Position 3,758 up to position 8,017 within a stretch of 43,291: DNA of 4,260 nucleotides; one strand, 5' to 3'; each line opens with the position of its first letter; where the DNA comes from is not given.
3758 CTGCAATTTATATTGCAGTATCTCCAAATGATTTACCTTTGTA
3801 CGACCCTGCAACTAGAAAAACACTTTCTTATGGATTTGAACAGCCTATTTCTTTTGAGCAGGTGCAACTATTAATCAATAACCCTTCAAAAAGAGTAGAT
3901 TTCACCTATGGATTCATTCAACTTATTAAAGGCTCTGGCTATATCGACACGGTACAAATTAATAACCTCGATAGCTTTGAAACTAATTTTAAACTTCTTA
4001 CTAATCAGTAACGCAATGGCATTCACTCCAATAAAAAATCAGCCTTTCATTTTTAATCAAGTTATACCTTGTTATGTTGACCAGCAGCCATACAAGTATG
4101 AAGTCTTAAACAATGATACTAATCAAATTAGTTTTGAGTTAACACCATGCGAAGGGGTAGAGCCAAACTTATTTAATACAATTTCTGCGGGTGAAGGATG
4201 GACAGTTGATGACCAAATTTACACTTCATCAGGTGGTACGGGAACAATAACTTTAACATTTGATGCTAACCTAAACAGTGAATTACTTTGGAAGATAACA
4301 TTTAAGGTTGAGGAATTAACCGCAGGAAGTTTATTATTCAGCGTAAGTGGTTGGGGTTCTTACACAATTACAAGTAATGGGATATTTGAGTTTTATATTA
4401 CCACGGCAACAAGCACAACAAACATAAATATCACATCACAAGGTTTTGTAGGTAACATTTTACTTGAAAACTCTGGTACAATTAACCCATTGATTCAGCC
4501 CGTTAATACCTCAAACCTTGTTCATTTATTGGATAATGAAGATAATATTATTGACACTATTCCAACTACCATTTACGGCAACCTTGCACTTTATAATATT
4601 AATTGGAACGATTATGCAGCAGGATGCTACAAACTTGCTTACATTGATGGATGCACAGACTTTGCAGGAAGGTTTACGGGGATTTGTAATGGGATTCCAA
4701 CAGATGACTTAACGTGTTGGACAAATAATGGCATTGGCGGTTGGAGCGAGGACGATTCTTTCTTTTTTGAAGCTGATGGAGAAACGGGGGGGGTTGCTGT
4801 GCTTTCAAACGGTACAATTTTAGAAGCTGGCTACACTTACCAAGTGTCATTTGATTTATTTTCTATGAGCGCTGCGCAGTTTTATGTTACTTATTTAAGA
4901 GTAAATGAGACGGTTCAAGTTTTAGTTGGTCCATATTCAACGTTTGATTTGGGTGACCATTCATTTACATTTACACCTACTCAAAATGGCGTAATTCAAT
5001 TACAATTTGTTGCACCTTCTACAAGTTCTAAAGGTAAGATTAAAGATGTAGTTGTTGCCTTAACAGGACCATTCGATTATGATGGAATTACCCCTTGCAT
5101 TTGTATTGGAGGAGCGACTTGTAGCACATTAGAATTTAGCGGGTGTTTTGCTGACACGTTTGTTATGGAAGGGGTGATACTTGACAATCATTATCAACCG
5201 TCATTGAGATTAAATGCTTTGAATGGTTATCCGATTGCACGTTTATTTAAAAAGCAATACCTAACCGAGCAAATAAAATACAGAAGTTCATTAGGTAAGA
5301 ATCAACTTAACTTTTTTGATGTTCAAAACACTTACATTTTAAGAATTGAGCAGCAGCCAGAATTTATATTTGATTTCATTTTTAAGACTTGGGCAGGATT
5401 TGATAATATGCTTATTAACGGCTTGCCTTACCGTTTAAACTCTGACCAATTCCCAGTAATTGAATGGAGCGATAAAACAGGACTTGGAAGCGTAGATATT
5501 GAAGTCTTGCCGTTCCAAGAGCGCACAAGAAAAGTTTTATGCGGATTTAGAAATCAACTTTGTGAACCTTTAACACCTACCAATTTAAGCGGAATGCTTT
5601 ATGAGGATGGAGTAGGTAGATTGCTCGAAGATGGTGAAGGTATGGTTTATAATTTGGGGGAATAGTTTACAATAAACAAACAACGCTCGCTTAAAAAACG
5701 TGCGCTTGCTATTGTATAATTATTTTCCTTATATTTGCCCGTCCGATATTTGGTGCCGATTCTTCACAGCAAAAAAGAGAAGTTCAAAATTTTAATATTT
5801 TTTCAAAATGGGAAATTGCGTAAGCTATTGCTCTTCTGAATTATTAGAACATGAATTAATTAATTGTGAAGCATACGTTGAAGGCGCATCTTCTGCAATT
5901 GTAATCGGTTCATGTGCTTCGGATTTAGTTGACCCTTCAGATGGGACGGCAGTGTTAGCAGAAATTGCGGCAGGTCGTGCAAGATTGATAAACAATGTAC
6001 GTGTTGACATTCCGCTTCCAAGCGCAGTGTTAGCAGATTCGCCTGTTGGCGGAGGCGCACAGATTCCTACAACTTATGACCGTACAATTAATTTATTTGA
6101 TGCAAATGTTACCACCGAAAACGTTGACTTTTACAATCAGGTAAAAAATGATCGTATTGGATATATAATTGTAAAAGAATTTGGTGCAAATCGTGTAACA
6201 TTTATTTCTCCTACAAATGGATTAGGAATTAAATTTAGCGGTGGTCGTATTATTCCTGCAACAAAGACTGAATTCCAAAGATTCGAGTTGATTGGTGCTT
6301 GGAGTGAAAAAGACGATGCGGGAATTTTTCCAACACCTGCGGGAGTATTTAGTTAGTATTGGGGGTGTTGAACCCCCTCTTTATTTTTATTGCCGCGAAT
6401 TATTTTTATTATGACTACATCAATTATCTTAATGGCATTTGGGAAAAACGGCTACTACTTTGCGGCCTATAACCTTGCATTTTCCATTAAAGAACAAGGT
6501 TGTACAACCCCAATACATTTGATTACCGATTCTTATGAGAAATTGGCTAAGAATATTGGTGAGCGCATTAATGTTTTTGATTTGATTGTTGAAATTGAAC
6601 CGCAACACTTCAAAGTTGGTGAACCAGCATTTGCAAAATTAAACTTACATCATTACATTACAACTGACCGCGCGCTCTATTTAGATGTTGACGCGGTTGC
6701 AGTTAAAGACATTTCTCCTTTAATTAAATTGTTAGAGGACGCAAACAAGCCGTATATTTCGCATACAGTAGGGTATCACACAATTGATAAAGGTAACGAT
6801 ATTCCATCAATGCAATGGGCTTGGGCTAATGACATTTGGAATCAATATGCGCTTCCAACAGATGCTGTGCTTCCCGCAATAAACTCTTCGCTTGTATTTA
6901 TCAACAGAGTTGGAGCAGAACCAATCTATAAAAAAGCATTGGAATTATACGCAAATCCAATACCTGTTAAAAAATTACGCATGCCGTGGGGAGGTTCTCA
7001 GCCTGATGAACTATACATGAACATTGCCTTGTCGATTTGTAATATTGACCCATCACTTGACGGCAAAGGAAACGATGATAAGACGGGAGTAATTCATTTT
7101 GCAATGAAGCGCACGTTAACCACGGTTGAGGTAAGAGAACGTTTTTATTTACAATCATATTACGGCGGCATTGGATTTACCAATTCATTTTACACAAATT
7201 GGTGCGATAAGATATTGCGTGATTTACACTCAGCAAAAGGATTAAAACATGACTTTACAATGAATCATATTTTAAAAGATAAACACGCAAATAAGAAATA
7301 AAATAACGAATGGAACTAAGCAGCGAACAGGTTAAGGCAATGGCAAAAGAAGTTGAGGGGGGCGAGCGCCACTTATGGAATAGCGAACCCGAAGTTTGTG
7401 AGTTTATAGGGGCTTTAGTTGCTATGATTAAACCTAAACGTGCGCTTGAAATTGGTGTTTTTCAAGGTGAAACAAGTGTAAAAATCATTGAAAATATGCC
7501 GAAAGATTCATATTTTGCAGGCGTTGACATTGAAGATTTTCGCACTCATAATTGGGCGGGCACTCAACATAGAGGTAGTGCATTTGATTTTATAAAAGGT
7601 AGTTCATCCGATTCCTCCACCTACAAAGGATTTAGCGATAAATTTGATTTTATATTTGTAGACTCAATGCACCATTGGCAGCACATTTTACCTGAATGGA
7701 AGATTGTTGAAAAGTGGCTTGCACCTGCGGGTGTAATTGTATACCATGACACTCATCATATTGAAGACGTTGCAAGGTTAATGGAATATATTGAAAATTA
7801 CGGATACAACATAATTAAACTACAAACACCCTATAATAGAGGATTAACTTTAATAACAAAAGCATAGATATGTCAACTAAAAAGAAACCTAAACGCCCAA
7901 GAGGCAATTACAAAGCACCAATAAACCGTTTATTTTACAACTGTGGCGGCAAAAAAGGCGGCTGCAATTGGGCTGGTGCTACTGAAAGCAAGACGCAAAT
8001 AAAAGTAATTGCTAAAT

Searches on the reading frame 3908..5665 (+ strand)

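Call 78: search_protein_families(library=pfam, proteins=[window:3908-5665:+], max_evalue=0.01)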
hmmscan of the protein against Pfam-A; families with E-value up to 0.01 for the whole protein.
window:3908-5665:+ (585 aa): 1 family
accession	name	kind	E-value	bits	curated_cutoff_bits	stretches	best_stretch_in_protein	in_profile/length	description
PF24558.1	DUF7604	-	0.0051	17.6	25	0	289-323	51-86/147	Domain of unknown function (DUF7604)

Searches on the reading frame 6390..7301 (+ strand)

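Call 78: search_protein_families(library=pfam, proteins=[window:6390-7301:+], max_evalue=0.01)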
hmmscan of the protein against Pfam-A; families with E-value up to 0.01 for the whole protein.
window:6390-7301:+ (303 aa): 1 family
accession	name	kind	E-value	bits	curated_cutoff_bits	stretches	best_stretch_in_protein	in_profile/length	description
PF01501.26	Glyco_transf_8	-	0.001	19.2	24.3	1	79-119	85-125/253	Glycosyl transferase family 8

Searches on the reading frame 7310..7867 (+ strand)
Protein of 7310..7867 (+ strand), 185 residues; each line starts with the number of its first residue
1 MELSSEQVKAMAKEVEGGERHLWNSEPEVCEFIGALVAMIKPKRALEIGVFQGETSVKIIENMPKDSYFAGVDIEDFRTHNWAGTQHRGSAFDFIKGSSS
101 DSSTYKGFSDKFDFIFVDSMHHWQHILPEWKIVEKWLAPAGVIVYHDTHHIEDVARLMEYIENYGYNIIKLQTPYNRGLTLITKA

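Call 78: search_protein_families(library=pfam, proteins=[window:7310-7867:+], max_evalue=0.01)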
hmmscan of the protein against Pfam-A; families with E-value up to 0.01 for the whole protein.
window:7310-7867:+ (185 aa): 3 families
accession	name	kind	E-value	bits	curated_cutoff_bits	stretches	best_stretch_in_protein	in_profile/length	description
PF13578.12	Methyltransf_24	-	1.6e-12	48.7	26.3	1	46-148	1-105/105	Methyltransferase domain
PF01596.23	Methyltransf_3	-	6.9e-07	29.2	22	1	5-119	5-128/204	O-methyltransferase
PF04989.18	RMNT_CmcI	-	2.9e-05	24.3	23.2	1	35-157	26-156/206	Rhamnosyl O-methyltransferase/CmcI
